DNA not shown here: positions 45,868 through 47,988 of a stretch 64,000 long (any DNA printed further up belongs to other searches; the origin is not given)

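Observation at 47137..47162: A10 slippery run at the gamma/tau boundary of dnaX, with stops in both shifted frames: candidate programmed slippage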

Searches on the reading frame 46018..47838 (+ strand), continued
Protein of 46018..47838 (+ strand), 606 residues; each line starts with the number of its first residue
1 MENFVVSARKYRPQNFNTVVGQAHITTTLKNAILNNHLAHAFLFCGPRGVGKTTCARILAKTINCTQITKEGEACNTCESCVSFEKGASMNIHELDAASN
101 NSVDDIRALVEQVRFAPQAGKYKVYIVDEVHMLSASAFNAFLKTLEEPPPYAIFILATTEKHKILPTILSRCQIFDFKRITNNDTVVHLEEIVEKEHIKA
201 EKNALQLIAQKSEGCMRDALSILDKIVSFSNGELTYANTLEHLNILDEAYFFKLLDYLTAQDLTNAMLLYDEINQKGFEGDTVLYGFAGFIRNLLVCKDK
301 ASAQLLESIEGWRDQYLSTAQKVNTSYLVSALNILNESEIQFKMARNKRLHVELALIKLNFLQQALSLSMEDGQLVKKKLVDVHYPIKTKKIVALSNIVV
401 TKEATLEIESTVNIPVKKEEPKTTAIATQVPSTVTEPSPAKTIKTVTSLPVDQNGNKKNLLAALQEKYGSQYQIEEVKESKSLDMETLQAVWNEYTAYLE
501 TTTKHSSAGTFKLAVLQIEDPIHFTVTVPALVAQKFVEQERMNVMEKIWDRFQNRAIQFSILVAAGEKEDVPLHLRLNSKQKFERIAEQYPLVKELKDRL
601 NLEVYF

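Call 5: find_homologous_proteins(query=window:46018-47838:+, max_evalue=1e-20)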
Query window:46018-47838:+ (606 aa): 8000 proteins with E <= 1e-20 among 8000 candidates; the best 120 are listed.
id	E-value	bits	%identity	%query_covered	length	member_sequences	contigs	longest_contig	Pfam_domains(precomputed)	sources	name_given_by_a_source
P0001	0.0e+0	1334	100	100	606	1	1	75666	PF12169.14,PF00004.36,PF13401.13,PF22608.3,PF21960.3,PF05496.19,PF13177.13,PF28557.1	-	-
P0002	0.0e+0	1332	100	100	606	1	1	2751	PF12169.14,PF00004.36,PF13401.13,PF22608.3,PF21960.3,PF05496.19,PF13177.13,PF28557.1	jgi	jgi:DNA polymerase-3 subunit gamma/tau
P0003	0.0e+0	1332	100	100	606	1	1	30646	PF12169.14,PF00004.36,PF13401.13,PF22608.3,PF21960.3,PF05496.19,PF13177.13,PF28557.1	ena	-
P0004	0.0e+0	1331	100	100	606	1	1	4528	PF12169.14,PF00004.36,PF13401.13,PF22608.3,PF21960.3,PF05496.19,PF13177.13,PF28557.1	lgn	-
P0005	0.0e+0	1331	100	100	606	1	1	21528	PF12169.14,PF00004.36,PF13401.13,PF22608.3,PF21960.3,PF05496.19,PF13177.13,PF28557.1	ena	-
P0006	0.0e+0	1330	100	100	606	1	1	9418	PF12169.14,PF00004.36,PF13401.13,PF22608.3,PF21960.3,PF05496.19,PF13177.13,PF28557.1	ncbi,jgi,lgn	jgi:DNA polymerase-3 subunit gamma/tau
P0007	0.0e+0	1330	100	100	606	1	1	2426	PF12169.14,PF00004.36,PF13401.13,PF22608.3,PF21960.3,PF05496.19,PF13177.13,PF28557.1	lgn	-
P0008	0.0e+0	1329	100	100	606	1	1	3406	PF12169.14,PF00004.36,PF13401.13,PF22608.3,PF21960.3,PF05496.19,PF13177.13,PF28557.1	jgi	jgi:DNA polymerase-3 subunit gamma/tau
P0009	0.0e+0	1329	100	100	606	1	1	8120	PF12169.14,PF00004.36,PF13401.13,PF22608.3,PF21960.3,PF05496.19,PF13177.13,PF28557.1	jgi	jgi:DNA polymerase-3 subunit gamma/tau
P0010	0.0e+0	1329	100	100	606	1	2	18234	PF12169.14,PF00004.36,PF13401.13,PF22608.3,PF21960.3,PF05496.19,PF13177.13,PF28557.1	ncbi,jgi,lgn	ncbi:MAG: hypothetical protein RIR47_957 [Bacteroidota bacterium]|jgi:DNA polymerase-3 subunit gamma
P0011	0.0e+0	1329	100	100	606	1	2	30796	PF12169.14,PF00004.36,PF13401.13,PF22608.3,PF21960.3,PF05496.19,PF13177.13,PF28557.1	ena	-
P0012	0.0e+0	1329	100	100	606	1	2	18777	PF12169.14,PF00004.36,PF13401.13,PF22608.3,PF21960.3,PF05496.19,PF13177.13,PF28557.1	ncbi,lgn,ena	-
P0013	0.0e+0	1328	100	100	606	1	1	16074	PF12169.14,PF00004.36,PF13401.13,PF22608.3,PF21960.3,PF05496.19,PF13177.13,PF28557.1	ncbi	-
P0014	0.0e+0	1328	100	100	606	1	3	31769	PF12169.14,PF00004.36,PF13401.13,PF22608.3,PF21960.3,PF05496.19,PF13177.13,PF28557.1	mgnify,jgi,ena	mgnify:FL=1|jgi:DNA polymerase-3 subunit gamma/tau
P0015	0.0e+0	1328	100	100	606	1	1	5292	PF12169.14,PF00004.36,PF13401.13,PF22608.3,PF21960.3,PF05496.19,PF13177.13,PF28557.1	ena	-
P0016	0.0e+0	1328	100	100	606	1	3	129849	PF12169.14,PF00004.36,PF13401.13,PF22608.3,PF21960.3,PF05496.19,PF13177.13,PF28557.1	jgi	jgi:DNA polymerase-3 subunit gamma/tau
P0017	0.0e+0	1328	100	100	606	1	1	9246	PF12169.14,PF00004.36,PF13401.13,PF22608.3,PF21960.3,PF05496.19,PF13177.13,PF28557.1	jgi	jgi:DNA polymerase-3 subunit gamma/tau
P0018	0.0e+0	1328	100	100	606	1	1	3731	PF12169.14,PF00004.36,PF13401.13,PF22608.3,PF21960.3,PF05496.19,PF13177.13,PF28557.1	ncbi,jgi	ncbi:MAG: hypothetical protein RLZZ196_2926 [Bacteroidota bacterium]|jgi:DNA polymerase-3 subunit ga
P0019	0.0e+0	1327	100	100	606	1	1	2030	PF12169.14,PF00004.36,PF13401.13,PF22608.3,PF21960.3,PF05496.19,PF13177.13,PF28557.1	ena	-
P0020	0.0e+0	1326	99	100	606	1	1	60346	PF12169.14,PF00004.36,PF13401.13,PF22608.3,PF21960.3,PF05496.19,PF13177.13,PF28557.1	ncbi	ncbi:MAG: hypothetical protein RLY15_270 [Bacteroidota bacterium]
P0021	0.0e+0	1326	100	100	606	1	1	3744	PF12169.14,PF00004.36,PF13401.13,PF22608.3,PF21960.3,PF05496.19,PF13177.13,PF28557.1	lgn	-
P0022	0.0e+0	1325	99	100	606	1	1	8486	PF12169.14,PF00004.36,PF13401.13,PF22608.3,PF21960.3,PF05496.19,PF13177.13,PF28557.1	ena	-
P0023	0.0e+0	1324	99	100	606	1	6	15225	PF12169.14,PF00004.36,PF13401.13,PF22608.3,PF21960.3,PF05496.19,PF13177.13,PF28557.1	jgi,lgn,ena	jgi:DNA polymerase-3 subunit gamma/tau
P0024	0.0e+0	1324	99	100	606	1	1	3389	PF12169.14,PF00004.36,PF13401.13,PF22608.3,PF21960.3,PF05496.19,PF13177.13,PF28557.1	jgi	jgi:DNA polymerase III subunit gamma/tau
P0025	0.0e+0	1322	99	100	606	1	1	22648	PF12169.14,PF00004.36,PF13401.13,PF22608.3,PF21960.3,PF05496.19,PF13177.13,PF28557.1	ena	-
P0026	0.0e+0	1322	99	100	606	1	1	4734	PF12169.14,PF00004.36,PF13401.13,PF22608.3,PF21960.3,PF05496.19,PF13177.13,PF28557.1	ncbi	-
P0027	0.0e+0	1322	99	100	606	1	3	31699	PF12169.14,PF00004.36,PF13401.13,PF22608.3,PF21960.3,PF05496.19,PF13177.13,PF28557.1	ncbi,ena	-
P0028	0.0e+0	1322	99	100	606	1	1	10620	PF12169.14,PF00004.36,PF13401.13,PF22608.3,PF21960.3,PF05496.19,PF13177.13,PF28557.1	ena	-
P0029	0.0e+0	1320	99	100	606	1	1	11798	PF12169.14,PF00004.36,PF13401.13,PF22608.3,PF21960.3,PF05496.19,PF13177.13,PF28557.1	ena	-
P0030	0.0e+0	1320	99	100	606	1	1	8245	PF12169.14,PF00004.36,PF13401.13,PF22608.3,PF21960.3,PF05496.19,PF13177.13,PF28557.1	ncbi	ncbi:MAG: DNA polymerase III subunit gamma/tau [Sediminibacterium sp.]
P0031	0.0e+0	1319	99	100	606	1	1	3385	PF12169.14,PF00004.36,PF13401.13,PF22608.3,PF21960.3,PF05496.19,PF13177.13,PF28557.1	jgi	jgi:DNA polymerase-3 subunit gamma/tau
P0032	0.0e+0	1318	99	100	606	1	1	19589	PF12169.14,PF00004.36,PF13401.13,PF22608.3,PF21960.3,PF05496.19,PF13177.13,PF28557.1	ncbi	ncbi:MAG: DNA polymerase III subunit gamma/tau [Sediminibacterium sp.]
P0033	0.0e+0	1317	99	100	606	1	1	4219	PF12169.14,PF00004.36,PF13401.13,PF22608.3,PF21960.3,PF05496.19,PF13177.13,PF28557.1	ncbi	ncbi:MAG: DNA polymerase III subunit gamma/tau [Sediminibacterium sp.]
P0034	0.0e+0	1313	99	100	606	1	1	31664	PF12169.14,PF00004.36,PF13401.13,PF22608.3,PF21960.3,PF05496.19,PF13177.13,PF28557.1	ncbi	ncbi:MAG: DNA polymerase III subunit gamma/tau [Sediminibacterium sp.]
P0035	0.0e+0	1313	98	100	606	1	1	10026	PF12169.14,PF00004.36,PF13401.13,PF22608.3,PF21960.3,PF05496.19,PF13177.13,PF28557.1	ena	-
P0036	0.0e+0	1313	99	100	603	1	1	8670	PF12169.14,PF00004.36,PF13401.13,PF22608.3,PF21960.3,PF05496.19,PF13177.13,PF28557.1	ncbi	ncbi:MAG: DNA polymerase III subunit gamma/tau [Sediminibacterium sp.]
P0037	0.0e+0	1311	98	100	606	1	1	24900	PF12169.14,PF00004.36,PF13401.13,PF22608.3,PF21960.3,PF05496.19,PF13177.13,PF28557.1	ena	-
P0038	0.0e+0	1311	98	100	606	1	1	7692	PF12169.14,PF00004.36,PF13401.13,PF22608.3,PF21960.3,PF05496.19,PF13177.13,PF28557.1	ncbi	-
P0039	0.0e+0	1310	98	100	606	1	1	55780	PF12169.14,PF00004.36,PF13401.13,PF22608.3,PF21960.3,PF05496.19,PF13177.13,PF28557.1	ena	-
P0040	0.0e+0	1309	98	100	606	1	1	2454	PF12169.14,PF00004.36,PF13401.13,PF22608.3,PF21960.3,PF05496.19,PF13177.13,PF28557.1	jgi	jgi:DNA polymerase-3 subunit gamma/tau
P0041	0.0e+0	1302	98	100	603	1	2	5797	PF12169.14,PF00004.36,PF13401.13,PF22608.3,PF21960.3,PF05496.19,PF13177.13,PF28557.1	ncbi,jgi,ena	jgi:DNA polymerase-3 subunit gamma/tau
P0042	0.0e+0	1301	98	99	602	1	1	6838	PF12169.14,PF00004.36,PF13401.13,PF22608.3,PF21960.3,PF05496.19,PF13177.13,PF28557.1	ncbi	-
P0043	0.0e+0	1299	98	100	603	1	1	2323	PF12169.14,PF00004.36,PF13401.13,PF22608.3,PF21960.3,PF05496.19,PF13177.13,PF28557.1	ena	-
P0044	0.0e+0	1298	98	100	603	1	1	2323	PF12169.14,PF00004.36,PF13401.13,PF22608.3,PF21960.3,PF05496.19,PF13177.13,PF28557.1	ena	-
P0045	0.0e+0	1282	98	100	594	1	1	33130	PF12169.14,PF00004.36,PF13401.13,PF22608.3,PF21960.3,PF05496.19,PF13177.13,PF28557.1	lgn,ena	-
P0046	0.0e+0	1277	99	97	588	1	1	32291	PF12169.14,PF00004.36,PF13401.13,PF22608.3,PF21960.3,PF13177.13,PF28557.1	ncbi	ncbi:MAG: DNA polymerase III subunit gamma/tau [Sediminibacterium sp.]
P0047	0.0e+0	1263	96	100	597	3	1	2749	PF12169.14,PF00004.36,PF13401.13,PF22608.3,PF21960.3,PF05496.19,PF13177.13,PF28557.1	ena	-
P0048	0.0e+0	1259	95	100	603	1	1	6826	PF12169.14,PF00004.36,PF13401.13,PF22608.3,PF21960.3,PF05496.19,PF13177.13,PF28557.1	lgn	-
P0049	0.0e+0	1256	95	100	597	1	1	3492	PF12169.14,PF00004.36,PF13401.13,PF22608.3,PF21960.3,PF05496.19,PF13177.13,PF28557.1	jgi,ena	jgi:DNA polymerase-3 subunit gamma/tau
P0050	0.0e+0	1255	95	100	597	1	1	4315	PF12169.14,PF00004.36,PF13401.13,PF22608.3,PF21960.3,PF05496.19,PF13177.13,PF28557.1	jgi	jgi:DNA polymerase-3 subunit gamma/tau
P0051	0.0e+0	1255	95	100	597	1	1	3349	PF12169.14,PF00004.36,PF13401.13,PF22608.3,PF21960.3,PF05496.19,PF13177.13,PF28557.1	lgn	-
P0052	0.0e+0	1255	95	100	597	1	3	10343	PF12169.14,PF00004.36,PF13401.13,PF22608.3,PF21960.3,PF05496.19,PF13177.13,PF28557.1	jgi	jgi:DNA polymerase-3 subunit gamma/tau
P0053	0.0e+0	1254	94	100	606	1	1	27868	PF12169.14,PF00004.36,PF13401.13,PF22608.3,PF21960.3,PF05496.19,PF13177.13,PF28557.1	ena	-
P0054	0.0e+0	1253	95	100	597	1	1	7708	PF12169.14,PF00004.36,PF13401.13,PF22608.3,PF21960.3,PF05496.19,PF13177.13,PF28557.1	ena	-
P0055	0.0e+0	1253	95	100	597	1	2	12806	PF12169.14,PF00004.36,PF13401.13,PF22608.3,PF21960.3,PF05496.19,PF13177.13,PF28557.1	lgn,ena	-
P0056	0.0e+0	1253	95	100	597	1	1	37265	PF12169.14,PF00004.36,PF13401.13,PF22608.3,PF21960.3,PF05496.19,PF13177.13,PF28557.1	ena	-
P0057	0.0e+0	1253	94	100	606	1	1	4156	PF12169.14,PF00004.36,PF13401.13,PF22608.3,PF21960.3,PF05496.19,PF13177.13,PF28557.1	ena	-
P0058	0.0e+0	1253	94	100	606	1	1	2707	PF12169.14,PF00004.36,PF13401.13,PF22608.3,PF21960.3,PF05496.19,PF13177.13,PF28557.1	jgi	jgi:DNA polymerase-3 subunit gamma/tau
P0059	0.0e+0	1253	94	100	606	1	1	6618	PF12169.14,PF00004.36,PF13401.13,PF22608.3,PF21960.3,PF05496.19,PF13177.13,PF28557.1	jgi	jgi:DNA polymerase-3 subunit gamma/tau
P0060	0.0e+0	1252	95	100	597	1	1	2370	PF12169.14,PF00004.36,PF13401.13,PF22608.3,PF21960.3,PF05496.19,PF13177.13,PF28557.1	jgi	-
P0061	0.0e+0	1252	94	100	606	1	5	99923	PF12169.14,PF00004.36,PF13401.13,PF22608.3,PF21960.3,PF05496.19,PF13177.13,PF28557.1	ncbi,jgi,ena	jgi:DNA polymerase-3 subunit gamma/tau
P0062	0.0e+0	1252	95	100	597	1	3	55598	PF12169.14,PF00004.36,PF13401.13,PF22608.3,PF21960.3,PF05496.19,PF13177.13,PF28557.1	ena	-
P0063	0.0e+0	1251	94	100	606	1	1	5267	PF12169.14,PF00004.36,PF13401.13,PF22608.3,PF21960.3,PF05496.19,PF13177.13,PF28557.1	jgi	-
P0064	0.0e+0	1251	95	100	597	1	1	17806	PF12169.14,PF00004.36,PF13401.13,PF22608.3,PF21960.3,PF05496.19,PF13177.13,PF28557.1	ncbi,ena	-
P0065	0.0e+0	1251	94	100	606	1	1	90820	PF12169.14,PF00004.36,PF13401.13,PF22608.3,PF21960.3,PF05496.19,PF13177.13,PF28557.1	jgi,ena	jgi:DNA polymerase-3 subunit gamma/tau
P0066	0.0e+0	1251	94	100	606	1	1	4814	PF12169.14,PF00004.36,PF13401.13,PF22608.3,PF21960.3,PF05496.19,PF13177.13,PF28557.1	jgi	jgi:DNA polymerase-3 subunit gamma/tau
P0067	0.0e+0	1251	94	100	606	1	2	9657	PF12169.14,PF00004.36,PF13401.13,PF22608.3,PF21960.3,PF05496.19,PF13177.13,PF28557.1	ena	-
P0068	0.0e+0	1251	94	100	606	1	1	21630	PF12169.14,PF00004.36,PF13401.13,PF22608.3,PF21960.3,PF05496.19,PF13177.13,PF28557.1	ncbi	ncbi:MAG: DNA polymerase III subunit gamma/tau [Sediminibacterium sp.]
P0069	0.0e+0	1251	94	100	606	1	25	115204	PF12169.14,PF00004.36,PF13401.13,PF22608.3,PF21960.3,PF05496.19,PF13177.13,PF28557.1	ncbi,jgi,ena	jgi:DNA polymerase-3 subunit gamma/tau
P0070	0.0e+0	1250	94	100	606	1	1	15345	PF12169.14,PF00004.36,PF13401.13,PF22608.3,PF21960.3,PF05496.19,PF13177.13,PF28557.1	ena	-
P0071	0.0e+0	1250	94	100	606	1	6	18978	PF12169.14,PF00004.36,PF13401.13,PF22608.3,PF21960.3,PF05496.19,PF13177.13,PF28557.1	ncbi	-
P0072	0.0e+0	1250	94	100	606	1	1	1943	PF12169.14,PF00004.36,PF13401.13,PF22608.3,PF21960.3,PF05496.19,PF13177.13,PF28557.1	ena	-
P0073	0.0e+0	1250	94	100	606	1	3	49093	PF12169.14,PF00004.36,PF13401.13,PF22608.3,PF21960.3,PF05496.19,PF13177.13,PF28557.1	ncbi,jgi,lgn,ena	jgi:DNA polymerase-3 subunit gamma/tau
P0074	0.0e+0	1250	94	100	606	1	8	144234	PF12169.14,PF00004.36,PF13401.13,PF22608.3,PF21960.3,PF05496.19,PF13177.13,PF28557.1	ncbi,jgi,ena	jgi:DNA polymerase-3 subunit gamma/tau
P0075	0.0e+0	1250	94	100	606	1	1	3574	PF12169.14,PF00004.36,PF13401.13,PF22608.3,PF21960.3,PF05496.19,PF13177.13,PF28557.1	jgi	jgi:DNA polymerase-3 subunit gamma/tau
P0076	0.0e+0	1250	95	100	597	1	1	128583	PF12169.14,PF00004.36,PF13401.13,PF22608.3,PF21960.3,PF05496.19,PF13177.13,PF28557.1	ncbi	-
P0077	0.0e+0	1250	94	100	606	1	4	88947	PF12169.14,PF00004.36,PF13401.13,PF22608.3,PF21960.3,PF05496.19,PF13177.13,PF28557.1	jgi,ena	-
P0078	0.0e+0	1249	94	100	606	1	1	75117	PF12169.14,PF00004.36,PF13401.13,PF22608.3,PF21960.3,PF05496.19,PF13177.13,PF28557.1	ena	-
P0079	0.0e+0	1249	94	100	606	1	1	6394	PF12169.14,PF00004.36,PF13401.13,PF22608.3,PF21960.3,PF05496.19,PF13177.13,PF28557.1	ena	-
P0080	0.0e+0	1249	94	100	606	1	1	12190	PF12169.14,PF00004.36,PF13401.13,PF22608.3,PF21960.3,PF05496.19,PF13177.13,PF28557.1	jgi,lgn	-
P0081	0.0e+0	1249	94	100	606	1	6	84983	PF12169.14,PF00004.36,PF13401.13,PF22608.3,PF21960.3,PF05496.19,PF13177.13,PF28557.1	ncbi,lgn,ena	-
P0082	0.0e+0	1249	95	100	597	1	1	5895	PF12169.14,PF00004.36,PF13401.13,PF22608.3,PF21960.3,PF05496.19,PF13177.13,PF28557.1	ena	-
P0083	0.0e+0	1249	94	100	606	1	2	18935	PF12169.14,PF00004.36,PF13401.13,PF22608.3,PF21960.3,PF05496.19,PF13177.13,PF28557.1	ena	-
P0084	0.0e+0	1249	94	100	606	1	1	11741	PF12169.14,PF00004.36,PF13401.13,PF22608.3,PF21960.3,PF05496.19,PF13177.13,PF28557.1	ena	-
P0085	0.0e+0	1249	94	100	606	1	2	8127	PF12169.14,PF00004.36,PF13401.13,PF22608.3,PF21960.3,PF05496.19,PF13177.13,PF28557.1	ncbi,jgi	jgi:DNA polymerase-3 subunit gamma/tau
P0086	0.0e+0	1249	94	100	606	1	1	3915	PF12169.14,PF00004.36,PF13401.13,PF22608.3,PF21960.3,PF05496.19,PF13177.13,PF28557.1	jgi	jgi:DNA polymerase-3 subunit gamma/tau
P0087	0.0e+0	1249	94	100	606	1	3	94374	PF12169.14,PF00004.36,PF13401.13,PF22608.3,PF21960.3,PF05496.19,PF13177.13,PF28557.1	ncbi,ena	-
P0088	0.0e+0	1249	94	100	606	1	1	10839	PF12169.14,PF00004.36,PF13401.13,PF22608.3,PF21960.3,PF05496.19,PF13177.13,PF28557.1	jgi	-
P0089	0.0e+0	1249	95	100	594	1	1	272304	PF12169.14,PF00004.36,PF13401.13,PF22608.3,PF21960.3,PF05496.19,PF13177.13,PF28557.1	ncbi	-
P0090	0.0e+0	1248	94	100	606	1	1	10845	PF12169.14,PF00004.36,PF13401.13,PF22608.3,PF21960.3,PF05496.19,PF13177.13,PF28557.1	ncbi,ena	-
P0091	0.0e+0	1248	94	100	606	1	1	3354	PF12169.14,PF00004.36,PF13401.13,PF22608.3,PF21960.3,PF05496.19,PF13177.13,PF28557.1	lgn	-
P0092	0.0e+0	1248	94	100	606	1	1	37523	PF12169.14,PF00004.36,PF13401.13,PF22608.3,PF21960.3,PF05496.19,PF13177.13,PF28557.1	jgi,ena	-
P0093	0.0e+0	1248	94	100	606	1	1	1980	PF12169.14,PF00004.36,PF13401.13,PF22608.3,PF21960.3,PF05496.19,PF13177.13,PF28557.1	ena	-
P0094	0.0e+0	1248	94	100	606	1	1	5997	PF12169.14,PF00004.36,PF13401.13,PF22608.3,PF21960.3,PF05496.19,PF13177.13,PF28557.1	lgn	-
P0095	0.0e+0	1248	93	100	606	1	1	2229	PF12169.14,PF00004.36,PF13401.13,PF22608.3,PF21960.3,PF05496.19,PF13177.13,PF28557.1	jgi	jgi:DNA polymerase-3 subunit gamma/tau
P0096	0.0e+0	1248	94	100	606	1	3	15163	PF12169.14,PF00004.36,PF13401.13,PF22608.3,PF21960.3,PF05496.19,PF13177.13,PF28557.1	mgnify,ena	mgnify:FL=1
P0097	0.0e+0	1248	94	100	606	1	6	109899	PF12169.14,PF00004.36,PF13401.13,PF22608.3,PF21960.3,PF05496.19,PF13177.13,PF28557.1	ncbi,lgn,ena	-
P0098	0.0e+0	1248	94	100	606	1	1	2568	PF12169.14,PF00004.36,PF13401.13,PF22608.3,PF21960.3,PF05496.19,PF13177.13,PF28557.1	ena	-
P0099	0.0e+0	1247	94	100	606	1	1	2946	PF12169.14,PF00004.36,PF13401.13,PF22608.3,PF21960.3,PF05496.19,PF13177.13,PF28557.1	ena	-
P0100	0.0e+0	1247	94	100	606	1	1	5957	PF12169.14,PF00004.36,PF13401.13,PF22608.3,PF21960.3,PF05496.19,PF13177.13,PF28557.1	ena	-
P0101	0.0e+0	1247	94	100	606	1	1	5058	PF12169.14,PF00004.36,PF13401.13,PF22608.3,PF21960.3,PF05496.19,PF13177.13,PF28557.1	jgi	-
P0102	0.0e+0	1246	94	100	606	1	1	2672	PF12169.14,PF00004.36,PF13401.13,PF22608.3,PF21960.3,PF05496.19,PF13177.13,PF28557.1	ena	-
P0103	0.0e+0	1246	94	100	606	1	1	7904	PF12169.14,PF00004.36,PF13401.13,PF22608.3,PF21960.3,PF05496.19,PF13177.13,PF28557.1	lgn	-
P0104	0.0e+0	1246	94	100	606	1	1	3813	PF12169.14,PF00004.36,PF13401.13,PF22608.3,PF21960.3,PF05496.19,PF13177.13,PF28557.1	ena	-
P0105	0.0e+0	1245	93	100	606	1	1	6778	PF12169.14,PF00004.36,PF13401.13,PF22608.3,PF21960.3,PF05496.19,PF13177.13,PF28557.1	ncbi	ncbi:MAG: DNA polymerase III subunit gamma/tau [Chitinophagaceae bacterium]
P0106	0.0e+0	1244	94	100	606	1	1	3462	PF12169.14,PF13604.13,PF00004.36,PF13401.13,PF22608.3,PF21960.3,PF05496.19,PF13177.13,PF28557.1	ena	-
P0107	0.0e+0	1244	93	100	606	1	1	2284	PF12169.14,PF00004.36,PF13401.13,PF22608.3,PF21960.3,PF05496.19,PF13177.13,PF28557.1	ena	-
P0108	0.0e+0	1244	94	100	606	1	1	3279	PF12169.14,PF00004.36,PF13401.13,PF22608.3,PF21960.3,PF05496.19,PF13177.13,PF28557.1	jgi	jgi:DNA polymerase-3 subunit gamma/tau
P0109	0.0e+0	1243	94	100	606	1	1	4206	PF12169.14,PF00004.36,PF22608.3,PF21960.3,PF13177.13,PF28557.1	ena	-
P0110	0.0e+0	1243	94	100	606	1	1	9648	PF12169.14,PF00004.36,PF13401.13,PF22608.3,PF21960.3,PF05496.19,PF13177.13,PF28557.1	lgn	-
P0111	0.0e+0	1243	93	100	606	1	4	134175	PF12169.14,PF00004.36,PF13401.13,PF22608.3,PF21960.3,PF05496.19,PF13177.13,PF28557.1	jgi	jgi:DNA polymerase-3 subunit gamma/tau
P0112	0.0e+0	1243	94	100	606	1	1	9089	PF12169.14,PF00004.36,PF13401.13,PF22608.3,PF21960.3,PF05496.19,PF13177.13,PF28557.1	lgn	-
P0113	0.0e+0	1243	94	100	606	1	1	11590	PF12169.14,PF00004.36,PF13401.13,PF22608.3,PF21960.3,PF05496.19,PF13177.13,PF28557.1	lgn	-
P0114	0.0e+0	1242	94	100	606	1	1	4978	PF12169.14,PF00004.36,PF13401.13,PF22608.3,PF21960.3,PF05496.19,PF13177.13,PF28557.1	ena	-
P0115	0.0e+0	1242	93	100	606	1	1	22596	PF12169.14,PF00004.36,PF13401.13,PF22608.3,PF21960.3,PF05496.19,PF13177.13,PF28557.1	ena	-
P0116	0.0e+0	1242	93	100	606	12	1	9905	PF12169.14,PF00004.36,PF13401.13,PF22608.3,PF21960.3,PF05496.19,PF13177.13,PF28557.1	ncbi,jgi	-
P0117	0.0e+0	1242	94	100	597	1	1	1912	PF12169.14,PF00004.36,PF13401.13,PF22608.3,PF21960.3,PF05496.19,PF13177.13,PF28557.1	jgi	jgi:DNA polymerase-3 subunit gamma/tau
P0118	0.0e+0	1242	93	100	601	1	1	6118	PF12169.14,PF00004.36,PF13401.13,PF22608.3,PF21960.3,PF05496.19,PF13177.13,PF28557.1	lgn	-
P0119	0.0e+0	1241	93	100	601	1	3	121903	PF12169.14,PF00004.36,PF13401.13,PF22608.3,PF21960.3,PF05496.19,PF13177.13,PF28557.1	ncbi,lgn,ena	-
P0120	0.0e+0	1240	93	100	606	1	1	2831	PF12169.14,PF00004.36,PF13401.13,PF22608.3,PF21960.3,PF05496.19,PF13177.13,PF28557.1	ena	-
